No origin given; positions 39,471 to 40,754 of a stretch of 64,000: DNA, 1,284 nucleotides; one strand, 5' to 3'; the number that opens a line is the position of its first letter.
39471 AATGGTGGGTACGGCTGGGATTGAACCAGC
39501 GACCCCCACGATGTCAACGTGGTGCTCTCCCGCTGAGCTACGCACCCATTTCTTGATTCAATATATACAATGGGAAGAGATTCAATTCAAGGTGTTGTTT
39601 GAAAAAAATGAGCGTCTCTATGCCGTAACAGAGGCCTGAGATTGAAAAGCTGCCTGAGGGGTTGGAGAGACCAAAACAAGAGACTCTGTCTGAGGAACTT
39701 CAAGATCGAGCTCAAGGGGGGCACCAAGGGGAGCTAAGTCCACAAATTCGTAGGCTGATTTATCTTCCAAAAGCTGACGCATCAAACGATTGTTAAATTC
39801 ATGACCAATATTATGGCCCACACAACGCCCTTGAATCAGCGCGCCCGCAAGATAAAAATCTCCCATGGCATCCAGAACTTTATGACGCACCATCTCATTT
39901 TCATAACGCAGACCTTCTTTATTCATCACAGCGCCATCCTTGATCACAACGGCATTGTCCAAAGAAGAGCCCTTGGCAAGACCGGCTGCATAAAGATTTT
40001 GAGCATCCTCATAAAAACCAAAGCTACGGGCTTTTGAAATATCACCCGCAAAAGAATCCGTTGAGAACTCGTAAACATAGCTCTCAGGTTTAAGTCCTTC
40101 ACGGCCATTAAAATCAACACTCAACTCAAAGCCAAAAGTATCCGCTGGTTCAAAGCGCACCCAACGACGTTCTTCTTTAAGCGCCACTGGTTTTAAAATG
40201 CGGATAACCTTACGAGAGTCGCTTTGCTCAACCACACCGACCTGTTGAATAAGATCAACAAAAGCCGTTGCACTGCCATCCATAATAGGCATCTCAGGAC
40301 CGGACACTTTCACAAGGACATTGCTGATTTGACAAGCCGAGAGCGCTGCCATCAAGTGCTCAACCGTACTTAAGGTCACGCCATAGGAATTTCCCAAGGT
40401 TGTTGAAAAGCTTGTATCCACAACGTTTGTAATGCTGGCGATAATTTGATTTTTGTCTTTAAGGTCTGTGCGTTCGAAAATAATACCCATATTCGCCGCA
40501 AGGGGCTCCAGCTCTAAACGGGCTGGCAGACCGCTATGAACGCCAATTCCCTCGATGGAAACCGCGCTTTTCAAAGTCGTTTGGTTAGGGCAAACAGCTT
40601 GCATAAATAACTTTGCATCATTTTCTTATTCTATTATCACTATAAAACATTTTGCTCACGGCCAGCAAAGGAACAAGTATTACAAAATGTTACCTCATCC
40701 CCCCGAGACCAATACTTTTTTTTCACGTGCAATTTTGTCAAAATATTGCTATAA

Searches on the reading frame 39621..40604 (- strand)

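Call 84: search_protein_families(library=pfam, proteins=[window:39621-40604:-], max_evalue=0.001)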
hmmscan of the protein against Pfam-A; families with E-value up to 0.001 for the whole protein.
window:39621-40604:- (328 aa): 1 family
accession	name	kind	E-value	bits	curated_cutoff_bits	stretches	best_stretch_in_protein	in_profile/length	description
PF03331.19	LpxC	-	6.2e-97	324.7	27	1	8-279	1-267/268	UDP-3-O-acyl N-acetylglycosamine deacetylase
